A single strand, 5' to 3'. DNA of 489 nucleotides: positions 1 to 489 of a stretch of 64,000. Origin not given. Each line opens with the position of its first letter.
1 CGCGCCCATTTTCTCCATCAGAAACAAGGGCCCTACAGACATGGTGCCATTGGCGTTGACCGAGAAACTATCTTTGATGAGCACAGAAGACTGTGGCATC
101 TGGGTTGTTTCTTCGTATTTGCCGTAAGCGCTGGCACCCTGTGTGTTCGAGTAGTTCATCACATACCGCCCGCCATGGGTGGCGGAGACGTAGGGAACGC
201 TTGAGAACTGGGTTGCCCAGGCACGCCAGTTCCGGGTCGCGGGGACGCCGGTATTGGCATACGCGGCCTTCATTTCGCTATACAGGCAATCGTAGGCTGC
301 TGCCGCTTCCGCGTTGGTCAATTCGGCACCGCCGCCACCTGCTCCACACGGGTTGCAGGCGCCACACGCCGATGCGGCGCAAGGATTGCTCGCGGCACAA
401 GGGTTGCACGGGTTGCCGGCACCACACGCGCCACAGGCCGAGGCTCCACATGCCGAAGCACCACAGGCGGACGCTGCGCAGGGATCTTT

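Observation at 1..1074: Large ORF missing from the ORF track: cysteine ladder fused to a globular C-terminal domain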

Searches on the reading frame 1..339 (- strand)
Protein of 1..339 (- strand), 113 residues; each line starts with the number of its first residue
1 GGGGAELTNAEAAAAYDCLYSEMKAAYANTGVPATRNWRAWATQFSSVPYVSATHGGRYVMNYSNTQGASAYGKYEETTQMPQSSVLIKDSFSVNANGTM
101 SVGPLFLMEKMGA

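Call 4: search_protein_families(library=pfam, proteins=[window:1-330:-], max_evalue=1)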
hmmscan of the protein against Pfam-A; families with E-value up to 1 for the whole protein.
window:1-330:- (110 aa): 0 families

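Call 5: search_protein_families(library=ncbifam, proteins=[window:1-330:-], max_evalue=1)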
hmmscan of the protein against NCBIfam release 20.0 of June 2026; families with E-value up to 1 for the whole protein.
window:1-330:- (110 aa): 0 families

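Call 6: find_homologous_proteins(query=window:1-339:-, max_evalue=0.001)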
Query seq(113 aa) (113 aa): 46 proteins with E <= 0.001 among 59 candidates.
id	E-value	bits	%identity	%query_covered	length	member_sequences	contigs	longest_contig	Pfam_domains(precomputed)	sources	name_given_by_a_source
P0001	6.4e-50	186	96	80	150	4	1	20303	PF16694.11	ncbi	-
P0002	5.7e-48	179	76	95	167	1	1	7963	PF16694.11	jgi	-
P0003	1.1e-44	169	86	80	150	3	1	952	PF16694.11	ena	-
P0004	2.9e-42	161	74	88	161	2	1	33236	PF16694.11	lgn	-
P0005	3.5e-38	148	76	80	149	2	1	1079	PF16694.11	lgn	-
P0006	3.1e-31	126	60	92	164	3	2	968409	PF16694.11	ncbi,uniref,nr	ncbi:cytochrome P460 family protein [Sneathiella chungangensis]|uniref:cytochrome P460 family protei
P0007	7.5e-28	115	57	94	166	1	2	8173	PF16694.11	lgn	-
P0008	6.6e-27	112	51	87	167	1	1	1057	PF16694.11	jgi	jgi:hypothetical protein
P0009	1.8e-26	110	57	95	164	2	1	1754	PF16694.11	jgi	jgi:hypothetical protein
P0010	1.9e-26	110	57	95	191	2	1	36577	PF16694.11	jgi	jgi:hypothetical protein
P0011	5.5e-26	109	54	95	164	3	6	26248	PF16694.11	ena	-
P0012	3.1e-25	106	55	96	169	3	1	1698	PF16694.11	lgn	-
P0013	6.9e-25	105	55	95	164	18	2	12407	PF16694.11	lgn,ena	-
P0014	9.4e-25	105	53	95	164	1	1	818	PF16694.11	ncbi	-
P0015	1.1e-24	104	49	87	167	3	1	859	PF16694.11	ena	-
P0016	1.5e-24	104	52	96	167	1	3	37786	PF16694.11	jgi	jgi:hypothetical protein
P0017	1.7e-24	104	54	88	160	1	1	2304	PF16694.11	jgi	jgi:hypothetical protein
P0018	3.6e-24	103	54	94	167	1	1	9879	PF16694.11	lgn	-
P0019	1.0e-23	101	54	95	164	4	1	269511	PF16694.11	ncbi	ncbi:MAG: hypothetical protein RH942_19505 [Kiloniellaceae bacterium]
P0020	2.1e-23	100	55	95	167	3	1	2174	PF16694.11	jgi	jgi:hypothetical protein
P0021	3.0e-23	100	52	96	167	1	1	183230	PF16694.11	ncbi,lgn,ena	-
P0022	3.1e-23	100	54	87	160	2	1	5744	PF16694.11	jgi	jgi:hypothetical protein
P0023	4.0e-23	99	50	93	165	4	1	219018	PF16694.11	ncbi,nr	ncbi:MAG: hypothetical protein GKS01_12885 [Alphaproteobacteria bacterium]|nr:hypothetical protein [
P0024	5.1e-23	99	55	88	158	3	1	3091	PF16694.11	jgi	jgi:hypothetical protein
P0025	1.2e-22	98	52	96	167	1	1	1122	PF16694.11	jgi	jgi:hypothetical protein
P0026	2.0e-22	97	55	95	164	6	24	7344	PF16694.11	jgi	jgi:hypothetical protein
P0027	3.9e-22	96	53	96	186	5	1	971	PF16694.11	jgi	jgi:hypothetical protein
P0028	6.7e-22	95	53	88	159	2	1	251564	PF16694.11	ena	-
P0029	1.6e-21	94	54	87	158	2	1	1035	PF16694.11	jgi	-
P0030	9.0e-21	92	53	81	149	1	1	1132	PF16694.11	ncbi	-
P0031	2.0e-20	91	54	80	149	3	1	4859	PF16694.11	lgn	-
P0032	4.0e-20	90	56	78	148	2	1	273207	PF16694.11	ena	-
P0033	5.9e-20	89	55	81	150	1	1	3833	PF16694.11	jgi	jgi:hypothetical protein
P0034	1.4e-19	88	53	82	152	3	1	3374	PF16694.11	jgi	jgi:hypothetical protein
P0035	1.9e-19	88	51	82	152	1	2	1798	PF16694.11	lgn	-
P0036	2.2e-19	87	56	79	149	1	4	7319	PF16694.11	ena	-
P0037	6.1e-19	86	54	80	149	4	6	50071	PF16694.11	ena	-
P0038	6.8e-19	86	54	81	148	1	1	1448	PF16694.11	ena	-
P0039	2.0e-18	84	54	80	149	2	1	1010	PF16694.11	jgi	jgi:hypothetical protein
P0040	5.4e-18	83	53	79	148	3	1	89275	PF16694.11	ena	-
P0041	1.0e-17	82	51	80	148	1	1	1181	PF16694.11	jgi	jgi:hypothetical protein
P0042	3.0e-17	81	52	79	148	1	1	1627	PF16694.11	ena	-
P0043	1.3e-16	78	48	80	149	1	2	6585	PF16694.11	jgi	-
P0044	1.8e-16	78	51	68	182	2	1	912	PF16694.11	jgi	jgi:hypothetical protein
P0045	1.3e-15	75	51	81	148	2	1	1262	PF16694.11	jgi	jgi:hypothetical protein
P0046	2.2e-5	42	52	56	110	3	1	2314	PF16694.11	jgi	-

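Call 9: find_encoding_contigs(protein=P0001, flank=6000, max_places=4)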
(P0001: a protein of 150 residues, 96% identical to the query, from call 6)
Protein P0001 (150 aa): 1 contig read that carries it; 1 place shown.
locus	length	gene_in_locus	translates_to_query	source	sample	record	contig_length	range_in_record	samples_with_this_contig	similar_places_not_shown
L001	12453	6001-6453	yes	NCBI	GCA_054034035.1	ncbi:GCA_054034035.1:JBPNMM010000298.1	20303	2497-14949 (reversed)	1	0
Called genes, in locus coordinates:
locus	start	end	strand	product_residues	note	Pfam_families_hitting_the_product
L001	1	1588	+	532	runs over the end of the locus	PF00501:AMP-binding, PF13193:AMP-binding_C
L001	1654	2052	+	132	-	PF01042:Ribonuc_L-PSP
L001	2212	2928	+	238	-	PF22308:DUF6969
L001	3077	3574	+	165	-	-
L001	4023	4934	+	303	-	PF03781:FGE-sulfatase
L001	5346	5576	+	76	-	-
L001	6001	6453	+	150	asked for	PF16694:Cytochrome_P460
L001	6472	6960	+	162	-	-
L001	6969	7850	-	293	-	PF00072:Response_reg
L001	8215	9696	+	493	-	PF08448:PAS_4, PF13426:PAS_9, PF08447:PAS_3, PF00989:PAS (weak), PF08447:PAS_3, PF08448:PAS_4, PF13426:PAS_9, PF00015:MCPsignal, +1 more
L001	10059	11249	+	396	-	PF07690:MFS_1, PF00083:Sugar_tr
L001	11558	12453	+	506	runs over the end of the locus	-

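Call 11: search_protein_families(library=pfam, proteins=[P0001], max_evalue=0.01)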
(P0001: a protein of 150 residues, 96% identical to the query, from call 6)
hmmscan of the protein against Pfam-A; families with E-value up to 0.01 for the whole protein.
P0001 (150 aa): 1 family
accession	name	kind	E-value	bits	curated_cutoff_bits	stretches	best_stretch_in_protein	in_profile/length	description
PF16694.10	Cytochrome_P460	-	9.9e-08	32.9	27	1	35-140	20-124/125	Cytochrome P460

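Call 14: find_related_loci(query=A1, collection=genome_contigs, flank=6000)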
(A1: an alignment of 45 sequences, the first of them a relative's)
Query A1 (150 aa) in genome_contigs; peptide patterns used: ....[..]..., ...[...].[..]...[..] (x = any residue, [..] = any of these).
564 stretches matched a pattern; 538 encode a relative of the query (tblastn E <= 1e-3); the best 80 are kept; 80 distinct loci.
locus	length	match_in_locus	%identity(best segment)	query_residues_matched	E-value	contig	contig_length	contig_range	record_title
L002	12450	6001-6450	85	1-150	7e-90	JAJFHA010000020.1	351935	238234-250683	MAG: Hyphomicrobiales bacterium isolate OFTM345 OFTM345_19, whole genome shotgun sequence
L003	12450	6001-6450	85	1-150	1e-86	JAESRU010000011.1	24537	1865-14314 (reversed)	MAG: Hyphomicrobiales bacterium isolate NORP267 Contig_source1383C_4011, whole genome shotgun sequence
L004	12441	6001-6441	56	1-148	8e-55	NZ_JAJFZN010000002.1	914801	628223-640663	Sneathiella sp. HT1-7 HT1-7_2, whole genome shotgun sequence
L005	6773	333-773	55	1-148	3e-54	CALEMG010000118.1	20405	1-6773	MAG TPA_asm: uncultured Alphaproteobacteria bacterium isolate SRR3401491_bin.77_CONCOCT_v1.1_MAG genome assembly, contig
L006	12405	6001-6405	63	12-147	2e-54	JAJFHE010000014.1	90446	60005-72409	MAG: Hyphomicrobiales bacterium isolate OFTM97 OFTM97_13, whole genome shotgun sequence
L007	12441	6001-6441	56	1-148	2e-54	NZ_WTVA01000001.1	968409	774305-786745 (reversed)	Sneathiella chungangensis strain KCTC 32476 scaffold1, whole genome shotgun sequence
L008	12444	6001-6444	56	1-149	1e-53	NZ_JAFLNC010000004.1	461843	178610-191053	Sneathiella sedimenti strain CAU 1612 contig4, whole genome shotgun sequence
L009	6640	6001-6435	56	1-147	3e-53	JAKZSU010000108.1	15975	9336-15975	MAG: Alphaproteobacteria bacterium isolate Langseth_MAG_00041 Langseth_MAG_00041_000000000108, whole genome shotgun sequ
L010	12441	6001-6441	56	1-148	3e-53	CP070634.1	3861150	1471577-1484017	MAG: Rhodospirillales bacterium isolate bin96 chromosome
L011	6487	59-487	57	4-147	2e-53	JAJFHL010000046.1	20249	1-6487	MAG: Hyphomicrobiales bacterium isolate OFTM207 OFTM207_45, whole genome shotgun sequence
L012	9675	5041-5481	56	1-148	2e-53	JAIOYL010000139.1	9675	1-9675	MAG: Sneathiella sp. isolate Tobar15.5-16.5m-G1 Tobar15-5-16-5m-C5265, whole genome shotgun sequence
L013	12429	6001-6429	56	1-147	1e-52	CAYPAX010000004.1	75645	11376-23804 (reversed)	MAG TPA_asm: uncultured Rhodospirillaceae bacterium isolate SRP200020_co5_65 genome assembly, contig: NODE_458_length_75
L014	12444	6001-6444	55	1-149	1e-52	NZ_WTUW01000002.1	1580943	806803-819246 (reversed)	Sneathiella litorea strain DP05 scaffold2, whole genome shotgun sequence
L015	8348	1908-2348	55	1-148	5e-52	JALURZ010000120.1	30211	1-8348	MAG: Hyphomicrobiales bacterium isolate S146_metabat2_scaf2bin.118 S146_NODE_272_length_30211_cov_2.142900, whole genome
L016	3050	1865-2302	58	1-147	3e-52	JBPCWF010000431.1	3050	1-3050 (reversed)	MAG: Hyphomicrobiales bacterium isolate MAG_seacave_54 S1Ck127_1974826, whole genome shotgun sequence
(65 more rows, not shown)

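Call 15: search_solved_structures(query=A1, max_evalue=1, show_alignments=3)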
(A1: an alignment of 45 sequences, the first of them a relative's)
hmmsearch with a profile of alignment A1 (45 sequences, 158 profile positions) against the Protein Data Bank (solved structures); distinct sequences matched with E-value up to 1: 3.
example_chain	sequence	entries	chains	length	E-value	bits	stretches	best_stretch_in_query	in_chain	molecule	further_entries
5hvm_A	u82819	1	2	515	0.12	14.9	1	9-75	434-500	Alpha,alpha-trehalose-phosphate synthase (UDP-forming)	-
2cm4_A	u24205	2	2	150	0.84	12.2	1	74-140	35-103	COMPLEMENT INHIBITOR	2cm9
5hcc_C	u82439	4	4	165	0.98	12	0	74-140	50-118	Complement inhibitor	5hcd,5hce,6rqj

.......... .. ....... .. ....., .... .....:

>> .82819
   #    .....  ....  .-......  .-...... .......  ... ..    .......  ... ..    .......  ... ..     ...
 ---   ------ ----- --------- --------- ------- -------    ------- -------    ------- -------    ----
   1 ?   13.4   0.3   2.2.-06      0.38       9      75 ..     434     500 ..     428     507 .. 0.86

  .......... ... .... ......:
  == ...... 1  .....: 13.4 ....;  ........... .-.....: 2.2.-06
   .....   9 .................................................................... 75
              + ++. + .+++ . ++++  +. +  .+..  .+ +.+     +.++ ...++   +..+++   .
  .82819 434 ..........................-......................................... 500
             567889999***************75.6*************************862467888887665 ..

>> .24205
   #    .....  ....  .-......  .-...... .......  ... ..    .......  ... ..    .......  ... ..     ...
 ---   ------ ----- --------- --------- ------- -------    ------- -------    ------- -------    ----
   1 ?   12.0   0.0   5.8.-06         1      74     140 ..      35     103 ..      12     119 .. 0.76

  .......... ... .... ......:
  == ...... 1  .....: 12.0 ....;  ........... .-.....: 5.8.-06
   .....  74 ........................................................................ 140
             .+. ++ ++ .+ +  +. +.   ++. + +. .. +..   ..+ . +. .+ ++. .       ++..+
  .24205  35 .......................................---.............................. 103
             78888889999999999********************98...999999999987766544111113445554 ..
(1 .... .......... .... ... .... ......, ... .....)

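Call 21: search_protein_families(library=ncbifam, proteins=[L001:6472-6960:+, P0001], max_evalue=0.01)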
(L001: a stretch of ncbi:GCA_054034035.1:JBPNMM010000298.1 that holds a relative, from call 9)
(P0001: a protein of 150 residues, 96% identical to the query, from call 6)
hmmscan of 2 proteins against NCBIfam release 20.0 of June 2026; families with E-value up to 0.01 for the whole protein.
L001:6472-6960:+ (162 aa): 1 family
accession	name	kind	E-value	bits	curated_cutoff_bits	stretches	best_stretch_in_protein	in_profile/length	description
NF005082.0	PRK06518.1-2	subfamily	0.0048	16.7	367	1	53-145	65-168/196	hypothetical protein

P0001 (150 aa): 0 families

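Call 34: predict_structure(alignment_id=A1)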
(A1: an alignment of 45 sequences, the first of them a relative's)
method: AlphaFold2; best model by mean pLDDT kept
length: 150 residues; sequences in the alignment: 45
mean_pLDDT: 89.0   pTM: 0.84
mean pLDDT of the five models: 89.0, 86.7, 85.0, 84.9, 84.0
residues with pLDDT >= 90: 97; 70-90: 44; 50-70: 9; < 50: 0
segments of 3 or more residues with pLDDT < 50: none
pLDDT, mean of each block of 10 residues (from residue 1): 82 89 93 93 90 73 95 95 95 93 95 96 92 72 81
secondary structure, 60 per line:
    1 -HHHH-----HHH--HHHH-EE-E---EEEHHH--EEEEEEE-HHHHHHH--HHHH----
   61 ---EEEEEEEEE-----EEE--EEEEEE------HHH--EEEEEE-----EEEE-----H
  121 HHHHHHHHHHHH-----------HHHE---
elements in order: H2-5 H16-19 E28-30 E36-42 H44-50 H53-56 E64-72 E78-80 E83-88 E100-105 E111-114 H120-132

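Call 39: fold_search(model_id=the predicted structure, library=pdb)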
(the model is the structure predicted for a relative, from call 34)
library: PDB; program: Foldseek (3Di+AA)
matches with E <= 10: 471; with E <= 0.001: 10
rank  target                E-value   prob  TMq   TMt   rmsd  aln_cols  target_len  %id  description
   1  7ead                  1.6e-06  1.00  0.64  0.70   4.1       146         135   25  Crystal structure of beta-sheet cytochrome c prime from Thermus thermophilus. (released 2022-03-09)
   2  7s5o_A                1.6e-06  1.00  0.58  0.56   4.0       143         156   21  Crystal structure of Cytochrome c' beta from Nitrosomonas europaea ATCC 19718 (released 2022-03-30)
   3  9hrk_A                1.2e-05  1.00  0.64  0.66   3.7       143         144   17  Cytochrome P460 from Methyloccocus capsulatus in the ferrous state (single crosslink from Lys) (released 2025-09-03)
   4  6hiu_A                1.7e-05  1.00  0.65  0.67   3.6       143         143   17  Cytochrome P460 from Methylococcus capsulatus (Bath) (released 2019-03-20)
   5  2je2                  4.1e-05  1.00  0.50  0.48   5.0       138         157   20  Cytochrome P460 from Nitrosomonas europaea - probable nonphysiological oxidized form (released 2007-07-03)
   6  8gar                  1.6e-04  1.00  0.50  0.50   4.6       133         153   22  Nitrosomonas europaea Cytochrome P460 Arg44Ala (released 2023-07-05)
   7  6hih_A                1.9e-04  1.00  0.60  0.66   3.6       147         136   20  Cytochrome c prime beta from Methylococcus capsulatus (Bath) (released 2019-03-20)
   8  7zqz_A                3.0e-04  1.00  0.61  0.67   3.7       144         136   21  F61V Cytochrome c prime beta from Methylococcus capsulatus (Bath): NO complex (released 2023-05-17)
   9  6e0z_C                3.2e-04  1.00  0.53  0.51   5.6       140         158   16  A131Q mutant of cyt P460 of Nitrosomonas sp. AL212 (released 2019-02-27)
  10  9hqt_A                5.2e-04  1.00  0.64  0.69   4.5       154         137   21  SFX structure of cytochrome c prime beta from Methylococcus capsulatus (Bath) (released 2025-09-03)
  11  9htv_A                1.1e-03  1.00  0.64  0.69   3.8       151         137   20  McCP in complex with photocaged nitric oxide, 1.44 s, 0.95 microjoule, SSX (released 2025-09-03)
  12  6e0y_B                1.3e-03  1.00  0.51  0.49   5.5       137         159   16  A131Q mutant of cyt P460 of Nitrosomonas sp. AL212 with bound NH2OH (released 2019-02-27)
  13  7zs4_A                1.7e-03  1.00  0.61  0.66   3.6       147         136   20  F32V Cytochrome c prime beta from Methylococcus capsulatus (Bath) (released 2023-05-17)
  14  6a2v_B                5.7e-02  0.35  0.24  0.23  15.6       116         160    9  Crystal structure of Hcp protein (released 2018-09-19)
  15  6a2v_A                5.7e-02  0.30  0.23  0.21  16.8       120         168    6  Crystal structure of Hcp protein (released 2018-09-19)
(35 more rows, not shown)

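Call 40: search_solved_structures(query=A1, max_evalue=10, show_alignments=0)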
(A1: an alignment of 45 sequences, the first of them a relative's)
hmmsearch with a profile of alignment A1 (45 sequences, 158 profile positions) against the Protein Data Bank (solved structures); distinct sequences matched with E-value up to 10: 3.
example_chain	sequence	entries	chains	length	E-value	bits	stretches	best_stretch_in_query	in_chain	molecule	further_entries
5hvm_A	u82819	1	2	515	0.12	14.9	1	9-75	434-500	Alpha,alpha-trehalose-phosphate synthase (UDP-forming)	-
2cm4_A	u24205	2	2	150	0.84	12.2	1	74-140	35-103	COMPLEMENT INHIBITOR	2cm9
5hcc_C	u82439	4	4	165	0.98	12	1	74-140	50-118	Complement inhibitor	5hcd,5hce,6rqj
